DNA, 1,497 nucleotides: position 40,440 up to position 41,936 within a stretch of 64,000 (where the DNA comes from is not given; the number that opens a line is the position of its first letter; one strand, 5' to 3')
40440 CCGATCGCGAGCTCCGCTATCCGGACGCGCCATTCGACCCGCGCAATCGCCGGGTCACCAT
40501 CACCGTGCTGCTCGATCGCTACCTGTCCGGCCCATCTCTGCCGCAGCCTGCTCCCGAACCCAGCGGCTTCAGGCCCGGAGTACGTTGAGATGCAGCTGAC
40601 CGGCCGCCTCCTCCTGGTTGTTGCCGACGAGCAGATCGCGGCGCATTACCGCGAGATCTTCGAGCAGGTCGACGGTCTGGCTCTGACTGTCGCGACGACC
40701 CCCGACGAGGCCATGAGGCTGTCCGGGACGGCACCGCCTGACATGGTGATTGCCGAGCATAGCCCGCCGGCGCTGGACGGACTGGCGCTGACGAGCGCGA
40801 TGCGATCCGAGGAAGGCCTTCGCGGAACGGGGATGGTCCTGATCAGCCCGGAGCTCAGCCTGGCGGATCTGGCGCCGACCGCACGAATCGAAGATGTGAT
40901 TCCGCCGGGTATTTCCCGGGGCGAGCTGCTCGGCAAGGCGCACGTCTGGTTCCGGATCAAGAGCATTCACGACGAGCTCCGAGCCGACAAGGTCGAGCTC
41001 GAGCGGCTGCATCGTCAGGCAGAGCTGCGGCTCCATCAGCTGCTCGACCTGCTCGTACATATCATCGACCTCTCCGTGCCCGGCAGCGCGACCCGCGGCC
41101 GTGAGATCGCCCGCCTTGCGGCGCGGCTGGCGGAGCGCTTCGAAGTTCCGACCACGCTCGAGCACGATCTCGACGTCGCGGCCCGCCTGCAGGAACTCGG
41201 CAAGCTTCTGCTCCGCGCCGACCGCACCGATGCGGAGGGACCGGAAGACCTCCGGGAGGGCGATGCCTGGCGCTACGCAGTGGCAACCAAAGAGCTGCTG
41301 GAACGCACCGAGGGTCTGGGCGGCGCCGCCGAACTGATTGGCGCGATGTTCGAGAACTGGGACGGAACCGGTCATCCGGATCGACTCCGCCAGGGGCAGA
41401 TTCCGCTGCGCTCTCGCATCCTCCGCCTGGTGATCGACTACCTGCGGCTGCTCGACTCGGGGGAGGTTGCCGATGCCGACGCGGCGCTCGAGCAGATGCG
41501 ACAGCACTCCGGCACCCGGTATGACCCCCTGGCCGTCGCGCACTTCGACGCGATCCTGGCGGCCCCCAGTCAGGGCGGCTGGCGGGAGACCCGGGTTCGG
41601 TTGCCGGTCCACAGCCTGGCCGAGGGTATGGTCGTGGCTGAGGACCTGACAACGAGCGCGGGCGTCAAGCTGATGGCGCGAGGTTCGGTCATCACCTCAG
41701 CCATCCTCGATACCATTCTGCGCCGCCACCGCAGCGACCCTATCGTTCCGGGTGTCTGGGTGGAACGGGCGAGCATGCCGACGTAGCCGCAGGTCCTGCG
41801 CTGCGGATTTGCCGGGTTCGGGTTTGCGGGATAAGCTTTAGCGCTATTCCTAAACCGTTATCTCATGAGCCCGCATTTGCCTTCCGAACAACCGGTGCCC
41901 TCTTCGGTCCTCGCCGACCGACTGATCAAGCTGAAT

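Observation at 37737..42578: A lone plus-strand island couples stator genes to c-di-GMP and two-component modules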

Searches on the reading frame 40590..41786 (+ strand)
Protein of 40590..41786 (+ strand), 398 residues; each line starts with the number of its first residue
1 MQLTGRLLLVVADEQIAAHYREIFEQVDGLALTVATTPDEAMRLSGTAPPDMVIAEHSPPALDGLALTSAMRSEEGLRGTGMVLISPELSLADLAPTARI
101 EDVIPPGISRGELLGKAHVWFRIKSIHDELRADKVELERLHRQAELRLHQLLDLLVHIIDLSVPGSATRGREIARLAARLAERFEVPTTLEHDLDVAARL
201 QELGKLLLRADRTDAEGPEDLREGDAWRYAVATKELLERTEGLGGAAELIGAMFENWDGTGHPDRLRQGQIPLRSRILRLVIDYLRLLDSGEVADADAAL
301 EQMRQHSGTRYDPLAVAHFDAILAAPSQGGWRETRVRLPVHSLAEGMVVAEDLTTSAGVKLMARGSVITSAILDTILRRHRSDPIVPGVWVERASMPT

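Call 3: search_protein_families(library=pfam, proteins=[window:40590-41786:+], max_evalue=0.1)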
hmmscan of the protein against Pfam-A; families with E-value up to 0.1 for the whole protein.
window:40590-41786:+ (398 aa): 2 families
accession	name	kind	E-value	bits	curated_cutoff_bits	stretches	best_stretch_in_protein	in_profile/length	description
PF13487.12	HD_5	-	3e-21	76.3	27.2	1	154-313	2-168/170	HD domain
PF00072.30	Response_reg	-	7.6e-05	23.3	30.2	1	9-86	2-77/111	Response regulator receiver domain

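Call 4: search_protein_families(library=ncbifam, proteins=[window:40590-41786:+], max_evalue=0.1)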
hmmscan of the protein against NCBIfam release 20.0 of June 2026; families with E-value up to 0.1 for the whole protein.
window:40590-41786:+ (398 aa): 9 families
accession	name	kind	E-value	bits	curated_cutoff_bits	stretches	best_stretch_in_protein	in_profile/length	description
NF053512.1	nitric_RR_NosR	exception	3.6e-41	141.6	400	1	128-383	154-414/422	response regulator c-di-GMP phosphodiesterase, NosR family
NF007135.0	PRK09581.1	equivalog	1.4e-05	24.1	474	1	5-133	156-284/457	PleD family two-component system response regulator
NF007969.0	PRK10693.1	equivalog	0.00013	21.1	329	1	3-100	5-100/337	two-component system response regulator RssB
NF045914.1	RespRegNblR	equivalog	0.049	13.2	300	1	3-123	5-124/228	response regulator transcription factor NblR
NF009206.0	PRK12555.1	subfamily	0.058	12.3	342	1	10-72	5-69/340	chemotaxis-specific protein-glutamate methyltransferase CheB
NF045505.1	RR_RssB_Pseudo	equivalog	0.075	12.1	700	1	7-93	8-91/394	two-component system response regulator RssB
NF040689.1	MtrAB_MtrA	equivalog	0.087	12.2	300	0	8-76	1-69/219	MtrAB system response regulator MtrA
NF052596.1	RR_EAL_PvrR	equivalog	0.093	11.3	580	0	8-73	6-72/398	response regulator cyclic di-GMP phosphodiesterase PvrR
NF008469.0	PRK11361.1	equivalog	0.097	11.3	714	0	7-76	6-75/461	acetoacetate metabolism transcriptional regulator AtoC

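Call 6: find_homologous_proteins(query=window:40590-41786:+)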
Query window:40590-41786:+ (398 aa): 135 proteins with E <= 0.001 among 8000 candidates; the best 120 are listed.
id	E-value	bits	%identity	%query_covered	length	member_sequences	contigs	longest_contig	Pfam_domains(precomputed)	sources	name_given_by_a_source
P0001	1.1e-250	849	99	100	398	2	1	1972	PF13487.13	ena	-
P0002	6.8e-222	755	89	100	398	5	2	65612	PF13487.13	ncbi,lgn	-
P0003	8.2e-219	744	87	100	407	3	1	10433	PF13487.13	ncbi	ncbi:MAG: HD domain-containing phosphohydrolase [Gemmatimonadales bacterium]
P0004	5.7e-130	452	56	99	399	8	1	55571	PF13487.13,PF01966.29,PF00072.31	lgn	-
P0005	6.9e-124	432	55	99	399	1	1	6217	PF13487.13,PF00072.31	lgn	-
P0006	8.6e-124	432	52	99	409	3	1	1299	PF13487.13,PF00072.31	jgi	jgi:cyclic di-GMP phosphodiesterase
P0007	2.6e-123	430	53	100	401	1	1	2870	PF13487.13,PF00072.31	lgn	-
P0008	2.9e-122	427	54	99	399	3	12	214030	PF13487.13,PF00072.31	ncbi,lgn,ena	-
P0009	1.2e-121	425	53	100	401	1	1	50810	PF13487.13,PF00072.31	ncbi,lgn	-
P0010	3.3e-121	423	53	100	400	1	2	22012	PF13487.13,PF00072.31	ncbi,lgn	-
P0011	3.6e-121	423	53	100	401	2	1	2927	PF13487.13,PF00072.31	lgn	-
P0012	3.7e-121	423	54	99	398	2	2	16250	PF13487.13,PF00072.31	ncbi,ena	-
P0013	4.0e-121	423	54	99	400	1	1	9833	PF13487.13,PF00072.31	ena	-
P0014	4.8e-121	423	53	100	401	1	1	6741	PF13487.13,PF00072.31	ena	-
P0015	7.9e-121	422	52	99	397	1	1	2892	PF13487.13,PF00072.31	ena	-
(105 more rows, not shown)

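Call 9: find_related_loci(query=A1, collection=genome_contigs, flank=10000)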
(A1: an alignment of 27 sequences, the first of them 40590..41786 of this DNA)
Query A1 (398 aa) in genome_contigs; peptide patterns used: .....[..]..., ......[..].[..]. (x = any residue, [..] = any of these).
600 stretches matched a pattern (row limit reached: there are more); 509 encode a relative of the query (tblastn E <= 1e-3); the best 80 are kept; 80 distinct loci.
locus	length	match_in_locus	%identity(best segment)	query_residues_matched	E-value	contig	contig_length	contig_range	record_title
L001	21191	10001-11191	89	1-397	0e+0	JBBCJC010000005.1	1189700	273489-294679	MAG: Gemmatimonadales bacterium isolate MAG_CPA_16 P10A_000000076803, whole genome shotgun sequence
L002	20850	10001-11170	52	4-393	4e-121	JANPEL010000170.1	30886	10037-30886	MAG: Gemmatimonadota bacterium isolate VAR_78_metabat_238 VAR_78_k141_2041306, whole genome shotgun sequence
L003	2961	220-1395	42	2-393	1e-89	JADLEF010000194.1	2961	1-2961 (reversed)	MAG: Acidimicrobiales bacterium isolate SJ307 c_000000605869, whole genome shotgun sequence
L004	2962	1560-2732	41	3-393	1e-87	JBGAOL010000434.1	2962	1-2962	MAG: Gemmatimonadales bacterium isolate MAG_MBR_H10.49 MBRH10-49_opera_contig_72957, whole genome shotgun sequence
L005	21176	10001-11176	40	7-398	4e-82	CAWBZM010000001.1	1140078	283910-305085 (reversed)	MAG: uncultured Gemmatimonadales bacterium isolate MFD05442.bin.2.228 genome assembly, contig: contig_15472, whole genom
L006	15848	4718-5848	39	7-385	9e-80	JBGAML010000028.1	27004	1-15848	MAG: Candidatus Eisenbacteria bacterium isolate MAG_AAO_H125.51 AAOH125-51_opera_contig_3639, whole genome shotgun seque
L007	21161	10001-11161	39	7-393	1e-75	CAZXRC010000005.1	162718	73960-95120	MAG TPA_asm: uncultured Gemmatimonadaceae bacterium isolate SRP237561_co1_380 genome assembly, contig: NODE_96_length_16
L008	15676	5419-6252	44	109-391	1e-62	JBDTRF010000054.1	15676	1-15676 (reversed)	MAG: Gemmatimonadota bacterium isolate cluster3_bin.24 NODE_14530_length_15676_cov_7.436016, whole genome shotgun sequen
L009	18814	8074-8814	42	142-391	4e-43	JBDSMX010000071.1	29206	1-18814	MAG: Gemmatimonadales bacterium isolate cluster1_bin.402 k127_8437740, whole genome shotgun sequence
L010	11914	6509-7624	36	1-386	1e-40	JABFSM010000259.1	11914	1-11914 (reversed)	MAG: Gemmatimonadales bacterium isolate WB-IL-12 seq_2675, whole genome shotgun sequence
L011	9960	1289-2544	33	150-329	2e-18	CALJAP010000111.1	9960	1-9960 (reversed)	MAG: uncultured bacterium isolate S1_Bin_METABAT__209_1 genome assembly, contig: c_000000282247, whole genome shotgun se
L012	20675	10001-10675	31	164-391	2e-18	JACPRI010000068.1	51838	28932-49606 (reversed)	MAG: Verrucomicrobia bacterium isolate NC_groundwater_675_Ag_B-0.1um_59_41 B_1_S1_Biohub_coassembly_k141_633031, whole g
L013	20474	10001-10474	33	172-325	5e-17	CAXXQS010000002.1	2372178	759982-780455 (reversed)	MAG: Myxococcota bacterium isolate 4c7ae828-ac37-49c6-a807-d9517c02c23a genome assembly, contig: contig_2, whole genome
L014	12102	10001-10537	28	148-323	1e-15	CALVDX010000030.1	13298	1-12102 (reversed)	MAG: Candidatus Gastranaerophilales bacterium isolate BRZ_DT__bin31 genome assembly, contig: BRZ_DT__NODE_4425_length_13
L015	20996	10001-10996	24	8-313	1e-15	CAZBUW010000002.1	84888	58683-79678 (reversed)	MAG TPA_asm: uncultured Roseburia sp. isolate SRP222994_co1_515 genome assembly, contig: NODE_321_length_84888_cov_9.777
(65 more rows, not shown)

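Call 17: find_related_loci(query=A1, collection=metagenome_contigs, flank=8000)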
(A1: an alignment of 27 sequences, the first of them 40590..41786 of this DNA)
Query A1 (398 aa) in metagenome_contigs; peptide patterns used: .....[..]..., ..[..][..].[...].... (x = any residue, [..] = any of these).
600 stretches matched a pattern (row limit reached: there are more); 483 encode a relative of the query (tblastn E <= 1e-3); the best 80 are kept; 80 distinct loci.
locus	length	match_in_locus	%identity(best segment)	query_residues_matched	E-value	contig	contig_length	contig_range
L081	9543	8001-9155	40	7-393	3e-81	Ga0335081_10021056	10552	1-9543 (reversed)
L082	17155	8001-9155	41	7-391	7e-80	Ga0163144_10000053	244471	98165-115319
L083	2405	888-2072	40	1-395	8e-79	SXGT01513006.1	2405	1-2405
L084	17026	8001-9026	40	50-391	1e-67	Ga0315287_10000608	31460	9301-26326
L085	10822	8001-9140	39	7-391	3e-60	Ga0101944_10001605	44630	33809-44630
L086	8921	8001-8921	38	7-313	1e-59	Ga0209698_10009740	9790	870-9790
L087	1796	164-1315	36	6-388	2e-60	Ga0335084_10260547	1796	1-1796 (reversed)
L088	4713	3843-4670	40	8-284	4e-42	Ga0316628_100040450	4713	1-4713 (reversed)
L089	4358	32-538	49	224-391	3e-41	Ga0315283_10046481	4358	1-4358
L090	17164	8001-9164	27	8-391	3e-37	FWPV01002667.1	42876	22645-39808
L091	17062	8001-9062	27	41-391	6e-34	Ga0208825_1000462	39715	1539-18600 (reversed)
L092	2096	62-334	52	303-393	4e-19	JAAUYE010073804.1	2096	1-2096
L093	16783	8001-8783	30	128-387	1e-18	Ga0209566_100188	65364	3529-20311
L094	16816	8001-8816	28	128-398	2e-18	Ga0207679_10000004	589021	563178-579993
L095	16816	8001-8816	28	128-398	3e-18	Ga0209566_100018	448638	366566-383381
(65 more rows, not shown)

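Call 18: search_solved_structures(query=window:40590-41786:+, max_evalue=0.001, show_alignments=3)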
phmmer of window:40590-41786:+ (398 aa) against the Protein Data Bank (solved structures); distinct sequences matched with E-value up to 0.001: 12.
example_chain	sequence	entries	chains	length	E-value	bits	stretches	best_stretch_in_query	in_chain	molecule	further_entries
5z7c_A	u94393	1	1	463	6.7e-10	42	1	156-320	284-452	3'3'-cGAMP-specific phosphodiesterase 3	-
3eod_A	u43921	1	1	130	2.4e-05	27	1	3-104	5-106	Protein hnr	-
7l9c_A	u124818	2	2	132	2.6e-05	26.9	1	3-104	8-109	Regulator of RpoS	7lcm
9rbz_A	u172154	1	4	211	5.2e-05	25.9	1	142-327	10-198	HD domain/sensory box protein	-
9rc0_A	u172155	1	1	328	0.00011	24.8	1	136-327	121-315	HD domain/sensory box protein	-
6z4c_A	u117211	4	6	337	0.0002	24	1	3-104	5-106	Regulator of RpoS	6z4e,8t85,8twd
2wb4_A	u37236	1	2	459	0.00032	23.3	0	32-131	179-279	DIGUANYLATE CYCLASE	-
1w25_A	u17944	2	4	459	0.00039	23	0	32-131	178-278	STALKED-CELL DIFFERENTIATION CONTROLLING PROTEIN | RESPONSE REGULATOR PLED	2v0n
9g85_A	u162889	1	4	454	0.00044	22.9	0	32-131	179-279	Response regulator PleD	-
6od1_A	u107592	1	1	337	0.00051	22.6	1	3-104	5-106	Regulator of RpoS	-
4r8z_A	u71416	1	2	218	0.00056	22.5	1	205-325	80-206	Cyclic di-GMP phosphodiesterase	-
9g86_A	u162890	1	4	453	0.00057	22.5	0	32-131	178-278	Response regulator PleD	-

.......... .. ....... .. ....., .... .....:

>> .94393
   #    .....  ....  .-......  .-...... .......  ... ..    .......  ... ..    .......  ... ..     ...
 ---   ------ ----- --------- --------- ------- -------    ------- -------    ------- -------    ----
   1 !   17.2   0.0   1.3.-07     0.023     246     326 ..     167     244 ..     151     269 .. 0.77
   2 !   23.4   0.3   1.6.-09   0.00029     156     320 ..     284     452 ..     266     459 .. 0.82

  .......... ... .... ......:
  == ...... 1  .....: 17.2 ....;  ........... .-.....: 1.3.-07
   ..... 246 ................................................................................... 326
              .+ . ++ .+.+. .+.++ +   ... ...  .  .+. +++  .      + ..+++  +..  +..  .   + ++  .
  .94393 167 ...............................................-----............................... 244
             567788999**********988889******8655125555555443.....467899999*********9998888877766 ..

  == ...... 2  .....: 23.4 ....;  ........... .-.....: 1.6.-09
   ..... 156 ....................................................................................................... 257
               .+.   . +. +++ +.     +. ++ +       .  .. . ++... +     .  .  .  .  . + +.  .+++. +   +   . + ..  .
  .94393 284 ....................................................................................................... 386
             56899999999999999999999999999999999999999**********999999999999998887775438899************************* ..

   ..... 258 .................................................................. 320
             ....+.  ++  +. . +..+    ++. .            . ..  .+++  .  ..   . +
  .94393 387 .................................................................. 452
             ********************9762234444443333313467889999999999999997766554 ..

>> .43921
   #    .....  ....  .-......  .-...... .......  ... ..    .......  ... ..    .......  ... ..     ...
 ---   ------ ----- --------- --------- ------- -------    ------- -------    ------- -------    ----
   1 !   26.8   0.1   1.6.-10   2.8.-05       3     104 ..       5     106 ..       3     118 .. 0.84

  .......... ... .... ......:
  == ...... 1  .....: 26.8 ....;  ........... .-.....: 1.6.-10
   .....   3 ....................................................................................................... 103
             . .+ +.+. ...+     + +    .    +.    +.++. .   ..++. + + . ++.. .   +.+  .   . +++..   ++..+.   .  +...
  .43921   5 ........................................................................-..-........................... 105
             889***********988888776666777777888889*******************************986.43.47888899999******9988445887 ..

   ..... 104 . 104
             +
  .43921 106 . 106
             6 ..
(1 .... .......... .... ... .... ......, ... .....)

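Call 37: predict_structure(alignment_id=A2)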
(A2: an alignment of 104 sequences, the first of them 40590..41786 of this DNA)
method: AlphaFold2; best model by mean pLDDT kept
length: 398 residues; sequences in the alignment: 104
mean_pLDDT: 91.2   pTM: 0.70
mean pLDDT of the five models: 91.2, 90.9, 90.5, 89.6, 88.9
residues with pLDDT >= 90: 321; 70-90: 50; 50-70: 27; < 50: 0
segments of 3 or more residues with pLDDT < 50: none
pLDDT, mean of each block of 10 residues (from residue 1): 89 94 93 97 96 94 93 92 93 78 94 93 92 95 94 95 94 97 92 97 92 65 75 96 97 92 77 97 95 94 96 96 71 81 96 90 97 97 89 90
secondary structure, 60 per line:
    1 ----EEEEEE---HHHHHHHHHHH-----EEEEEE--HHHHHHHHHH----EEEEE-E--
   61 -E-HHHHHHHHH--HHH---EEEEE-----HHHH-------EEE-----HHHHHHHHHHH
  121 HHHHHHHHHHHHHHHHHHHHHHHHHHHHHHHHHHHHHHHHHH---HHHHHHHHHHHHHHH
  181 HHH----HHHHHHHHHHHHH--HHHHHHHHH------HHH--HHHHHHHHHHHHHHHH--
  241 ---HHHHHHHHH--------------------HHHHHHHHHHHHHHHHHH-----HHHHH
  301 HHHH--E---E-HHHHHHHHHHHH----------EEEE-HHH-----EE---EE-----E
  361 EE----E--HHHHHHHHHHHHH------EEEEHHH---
elements in order: E5-10 H14-24 E30-35 H38-47 E52-56 H64-72 E81-85 H91-94 E102-104 H110-162 H166-183 H188-200 H203-211 H223-238 H244-252 H273-290 H296-304 H313-324 E335-338 E360-362 H370-382 E389-392

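Call 41: fold_search(model_id=the predicted structure, library=pdb)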
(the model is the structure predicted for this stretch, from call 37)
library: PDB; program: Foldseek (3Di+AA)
matches with E <= 10: 1461; with E <= 0.001: 393
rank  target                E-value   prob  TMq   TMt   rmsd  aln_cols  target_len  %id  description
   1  3bre_B                1.4e-07  1.00  0.35  0.42  12.4       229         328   16  Crystal Structure of P.aeruginosa PA3702 (released 2008-04-01)
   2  9rbz_B                1.7e-07  1.00  0.38  0.69   5.1       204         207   20  DvhD, HD-GYP domain, c-di-GMP-bound (released 2026-03-04)
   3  9rc0                  2.2e-07  1.00  0.39  0.52   4.0       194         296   22  DvhD, PAS/HD-GYP domains (released 2026-03-04)
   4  4r8z_B                5.0e-07  1.00  0.37  0.64   4.7       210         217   25  Crystal Structure of PA4781 HD-GYP domain from Pseudomonas aeruginosa at 2.2A resolution showing a bi-metallic Ni ion  (released 2015-03-04)
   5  9rbz_C                5.9e-07  1.00  0.38  0.70   4.9       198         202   20  DvhD, HD-GYP domain, c-di-GMP-bound (released 2026-03-04)
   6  9rbz_A                6.6e-07  1.00  0.39  0.69   5.1       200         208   22  DvhD, HD-GYP domain, c-di-GMP-bound (released 2026-03-04)
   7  3i5a                  8.7e-07  1.00  0.33  0.40  12.7       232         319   16  Crystal structure of full-length WpsR from Pseudomonas syringae (released 2009-08-18)
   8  4r8z_A                1.1e-06  1.00  0.37  0.64   4.7       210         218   26  Crystal Structure of PA4781 HD-GYP domain from Pseudomonas aeruginosa at 2.2A resolution showing a bi-metallic Ni ion  (released 2015-03-04)
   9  3bre_A                2.0e-06  1.00  0.35  0.43  12.4       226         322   16  Crystal Structure of P.aeruginosa PA3702 (released 2008-04-01)
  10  3nhm_A                2.8e-06  1.00  0.27  0.89   2.1       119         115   18  Crystal structure of a response regulator from Myxococcus xanthus (released 2010-07-21)
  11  9rbz_D                4.4e-06  1.00  0.37  0.67   5.4       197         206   20  DvhD, HD-GYP domain, c-di-GMP-bound (released 2026-03-04)
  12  2iyn_B                5.8e-06  1.00  0.28  0.83   2.4       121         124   20  The co-factor-induced pre-active conformation in PhoB (released 2006-08-30)
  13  2v0n_A                8.0e-06  1.00  0.29  0.25   3.1       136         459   24  ACTIVATED RESPONSE REGULATOR PLED IN COMPLEX WITH C-DIGMP AND GTP- ALPHA-S (released 2007-08-21)
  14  6ont                  1.0e-05  1.00  0.27  0.84   2.3       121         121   23  Structure of the Francisella response regulator 1452 receiver domain (released 2020-03-25)
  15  1mvo                  1.1e-05  1.00  0.26  0.78   2.9       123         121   20  Crystal structure of the PhoP receiver domain from Bacillus subtilis (released 2002-10-16)
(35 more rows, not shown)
